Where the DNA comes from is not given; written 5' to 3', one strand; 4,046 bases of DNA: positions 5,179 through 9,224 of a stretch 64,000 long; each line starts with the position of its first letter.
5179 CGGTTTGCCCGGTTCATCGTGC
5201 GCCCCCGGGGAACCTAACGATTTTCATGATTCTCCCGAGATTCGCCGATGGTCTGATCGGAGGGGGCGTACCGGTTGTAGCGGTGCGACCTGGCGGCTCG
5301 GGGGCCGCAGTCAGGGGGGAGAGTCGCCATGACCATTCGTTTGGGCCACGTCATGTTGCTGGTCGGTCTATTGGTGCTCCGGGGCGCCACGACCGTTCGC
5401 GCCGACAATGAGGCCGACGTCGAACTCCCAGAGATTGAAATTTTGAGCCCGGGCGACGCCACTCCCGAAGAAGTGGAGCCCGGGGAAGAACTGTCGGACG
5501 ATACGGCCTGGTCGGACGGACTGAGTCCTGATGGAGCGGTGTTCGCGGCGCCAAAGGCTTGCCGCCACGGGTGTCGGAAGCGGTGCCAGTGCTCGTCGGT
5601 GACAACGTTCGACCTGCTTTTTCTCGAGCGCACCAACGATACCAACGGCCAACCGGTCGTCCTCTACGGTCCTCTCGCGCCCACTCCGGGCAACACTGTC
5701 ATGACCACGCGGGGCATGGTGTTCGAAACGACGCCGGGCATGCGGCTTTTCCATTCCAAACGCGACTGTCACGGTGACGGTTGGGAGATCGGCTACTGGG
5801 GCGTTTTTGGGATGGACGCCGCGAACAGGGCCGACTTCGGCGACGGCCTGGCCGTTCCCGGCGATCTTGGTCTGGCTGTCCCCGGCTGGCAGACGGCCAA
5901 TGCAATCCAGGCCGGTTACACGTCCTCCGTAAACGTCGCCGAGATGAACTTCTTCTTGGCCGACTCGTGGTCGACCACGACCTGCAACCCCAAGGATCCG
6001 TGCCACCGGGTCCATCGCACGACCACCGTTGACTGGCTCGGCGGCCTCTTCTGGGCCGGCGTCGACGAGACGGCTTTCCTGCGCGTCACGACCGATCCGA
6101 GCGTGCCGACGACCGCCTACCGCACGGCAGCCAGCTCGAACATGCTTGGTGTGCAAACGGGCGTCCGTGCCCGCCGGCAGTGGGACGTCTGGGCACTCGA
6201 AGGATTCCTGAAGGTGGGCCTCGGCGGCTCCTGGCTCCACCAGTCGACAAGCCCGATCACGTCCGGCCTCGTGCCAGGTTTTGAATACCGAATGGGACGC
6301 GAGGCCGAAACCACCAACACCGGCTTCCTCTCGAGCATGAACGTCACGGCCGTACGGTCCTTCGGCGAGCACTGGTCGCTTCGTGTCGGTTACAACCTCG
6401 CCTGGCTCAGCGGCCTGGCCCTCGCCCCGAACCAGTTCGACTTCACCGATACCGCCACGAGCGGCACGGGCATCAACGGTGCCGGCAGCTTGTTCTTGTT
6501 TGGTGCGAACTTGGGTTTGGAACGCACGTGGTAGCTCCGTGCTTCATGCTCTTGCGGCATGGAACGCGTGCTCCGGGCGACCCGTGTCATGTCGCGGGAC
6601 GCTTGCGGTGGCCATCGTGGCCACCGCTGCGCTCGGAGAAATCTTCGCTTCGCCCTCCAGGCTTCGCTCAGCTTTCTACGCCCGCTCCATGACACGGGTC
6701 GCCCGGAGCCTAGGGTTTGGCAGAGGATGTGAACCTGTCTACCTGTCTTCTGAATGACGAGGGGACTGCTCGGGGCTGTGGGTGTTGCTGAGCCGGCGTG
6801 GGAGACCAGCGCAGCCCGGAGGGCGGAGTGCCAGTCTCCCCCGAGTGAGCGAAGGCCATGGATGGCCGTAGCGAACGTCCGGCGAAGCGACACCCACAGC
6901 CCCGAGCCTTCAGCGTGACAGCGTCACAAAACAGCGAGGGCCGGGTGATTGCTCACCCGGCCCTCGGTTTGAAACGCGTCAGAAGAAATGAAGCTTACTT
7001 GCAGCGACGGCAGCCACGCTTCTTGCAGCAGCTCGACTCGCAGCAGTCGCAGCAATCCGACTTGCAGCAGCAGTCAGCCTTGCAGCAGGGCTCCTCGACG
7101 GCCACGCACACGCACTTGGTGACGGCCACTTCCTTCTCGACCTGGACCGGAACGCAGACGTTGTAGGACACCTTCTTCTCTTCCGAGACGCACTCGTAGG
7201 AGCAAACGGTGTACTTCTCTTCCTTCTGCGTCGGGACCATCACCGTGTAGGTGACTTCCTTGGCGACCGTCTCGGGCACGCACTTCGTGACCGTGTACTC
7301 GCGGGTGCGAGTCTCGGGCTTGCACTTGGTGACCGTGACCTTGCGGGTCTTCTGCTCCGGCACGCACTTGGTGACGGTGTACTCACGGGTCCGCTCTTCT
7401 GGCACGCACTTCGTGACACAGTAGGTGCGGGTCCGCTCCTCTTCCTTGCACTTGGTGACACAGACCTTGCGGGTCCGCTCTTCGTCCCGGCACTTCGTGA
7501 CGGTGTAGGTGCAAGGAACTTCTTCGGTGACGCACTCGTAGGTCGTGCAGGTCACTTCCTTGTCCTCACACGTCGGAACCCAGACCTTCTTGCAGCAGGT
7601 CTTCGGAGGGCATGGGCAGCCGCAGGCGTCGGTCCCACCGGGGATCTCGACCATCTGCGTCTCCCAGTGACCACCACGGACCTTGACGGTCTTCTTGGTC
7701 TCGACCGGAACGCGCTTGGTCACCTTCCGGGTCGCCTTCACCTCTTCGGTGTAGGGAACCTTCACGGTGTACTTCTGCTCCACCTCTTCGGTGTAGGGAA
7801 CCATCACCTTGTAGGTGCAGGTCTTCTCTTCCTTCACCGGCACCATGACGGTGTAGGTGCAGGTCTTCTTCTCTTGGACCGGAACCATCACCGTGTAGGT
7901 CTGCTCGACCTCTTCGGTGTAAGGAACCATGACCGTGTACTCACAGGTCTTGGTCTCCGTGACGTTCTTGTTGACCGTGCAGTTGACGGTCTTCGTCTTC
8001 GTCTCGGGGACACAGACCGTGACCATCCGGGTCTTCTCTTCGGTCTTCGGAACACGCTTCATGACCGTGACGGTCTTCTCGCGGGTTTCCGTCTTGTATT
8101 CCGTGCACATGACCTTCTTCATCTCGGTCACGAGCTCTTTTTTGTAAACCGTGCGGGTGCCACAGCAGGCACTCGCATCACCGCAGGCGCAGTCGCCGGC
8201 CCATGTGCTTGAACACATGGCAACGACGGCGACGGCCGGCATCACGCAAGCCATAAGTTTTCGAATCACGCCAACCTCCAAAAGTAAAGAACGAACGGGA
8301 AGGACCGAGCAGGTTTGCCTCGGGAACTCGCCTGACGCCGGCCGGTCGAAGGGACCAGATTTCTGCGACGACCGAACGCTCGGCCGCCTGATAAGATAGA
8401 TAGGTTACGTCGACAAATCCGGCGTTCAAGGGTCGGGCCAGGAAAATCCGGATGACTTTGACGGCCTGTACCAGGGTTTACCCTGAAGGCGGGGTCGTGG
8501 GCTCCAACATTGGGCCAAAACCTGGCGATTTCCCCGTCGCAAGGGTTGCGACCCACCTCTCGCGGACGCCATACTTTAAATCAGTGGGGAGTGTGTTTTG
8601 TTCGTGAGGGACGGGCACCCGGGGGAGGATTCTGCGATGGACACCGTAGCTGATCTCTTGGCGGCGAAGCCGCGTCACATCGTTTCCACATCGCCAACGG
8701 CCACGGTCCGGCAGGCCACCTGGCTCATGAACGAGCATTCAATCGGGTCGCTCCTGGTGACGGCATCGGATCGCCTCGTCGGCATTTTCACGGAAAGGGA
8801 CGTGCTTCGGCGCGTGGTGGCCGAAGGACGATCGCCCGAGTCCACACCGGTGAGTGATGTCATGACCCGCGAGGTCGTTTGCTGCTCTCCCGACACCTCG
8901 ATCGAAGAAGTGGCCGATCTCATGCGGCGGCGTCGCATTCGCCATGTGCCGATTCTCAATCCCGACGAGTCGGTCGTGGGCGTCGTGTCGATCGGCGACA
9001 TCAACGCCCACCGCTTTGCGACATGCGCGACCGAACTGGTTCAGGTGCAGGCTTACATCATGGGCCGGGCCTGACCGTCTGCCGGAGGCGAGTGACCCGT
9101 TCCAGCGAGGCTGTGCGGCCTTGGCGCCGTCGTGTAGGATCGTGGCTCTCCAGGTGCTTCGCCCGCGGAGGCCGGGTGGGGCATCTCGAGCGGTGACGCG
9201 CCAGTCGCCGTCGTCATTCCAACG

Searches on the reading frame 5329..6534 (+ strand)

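Call 31: search_protein_families(library=pfam, proteins=[window:5329-6534:+], max_evalue=0.001)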
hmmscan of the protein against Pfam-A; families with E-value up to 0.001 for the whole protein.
window:5329-6534:+ (401 aa): 1 family
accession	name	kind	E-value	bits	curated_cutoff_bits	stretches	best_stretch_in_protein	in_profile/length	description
PF07585.17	BBP7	-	1.9e-05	24.4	26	1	228-373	145-311/350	Putative beta barrel porin-7 (BBP7)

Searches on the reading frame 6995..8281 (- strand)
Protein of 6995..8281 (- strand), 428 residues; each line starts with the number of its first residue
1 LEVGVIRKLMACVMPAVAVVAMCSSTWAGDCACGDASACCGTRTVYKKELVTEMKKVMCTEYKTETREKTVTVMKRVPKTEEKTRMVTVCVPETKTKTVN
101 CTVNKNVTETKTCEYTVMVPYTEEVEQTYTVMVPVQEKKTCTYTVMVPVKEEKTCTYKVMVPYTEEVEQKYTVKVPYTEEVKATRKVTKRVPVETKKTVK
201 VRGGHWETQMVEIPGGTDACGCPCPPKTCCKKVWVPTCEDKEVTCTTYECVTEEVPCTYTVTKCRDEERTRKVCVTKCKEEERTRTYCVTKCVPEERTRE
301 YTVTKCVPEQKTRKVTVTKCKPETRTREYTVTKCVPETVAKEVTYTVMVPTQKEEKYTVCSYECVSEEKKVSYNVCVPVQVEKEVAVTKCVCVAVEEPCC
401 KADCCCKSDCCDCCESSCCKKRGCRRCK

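Call 31: search_protein_families(library=pfam, proteins=[window:6995-8281:-], max_evalue=0.001)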
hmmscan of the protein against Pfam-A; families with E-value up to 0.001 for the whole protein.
window:6995-8281:- (428 aa): 1 family
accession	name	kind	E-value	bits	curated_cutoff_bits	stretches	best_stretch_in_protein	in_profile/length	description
PF07639.16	YTV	-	2e-20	73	21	4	143-181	1-43/43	YTV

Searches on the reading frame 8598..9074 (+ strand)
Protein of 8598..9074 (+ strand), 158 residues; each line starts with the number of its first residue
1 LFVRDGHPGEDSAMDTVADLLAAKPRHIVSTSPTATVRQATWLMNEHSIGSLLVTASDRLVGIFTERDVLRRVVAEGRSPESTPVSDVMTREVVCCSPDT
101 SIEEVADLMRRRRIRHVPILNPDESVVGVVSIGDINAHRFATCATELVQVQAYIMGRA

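Call 31: search_protein_families(library=pfam, proteins=[window:8598-9074:+], max_evalue=0.001)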
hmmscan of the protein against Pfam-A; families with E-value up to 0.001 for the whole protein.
window:8598-9074:+ (158 aa): 1 family
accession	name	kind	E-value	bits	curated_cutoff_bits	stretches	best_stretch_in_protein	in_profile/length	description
PF00571.33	CBS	-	7.2e-28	97.1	24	2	85-135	1-51/57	CBS domain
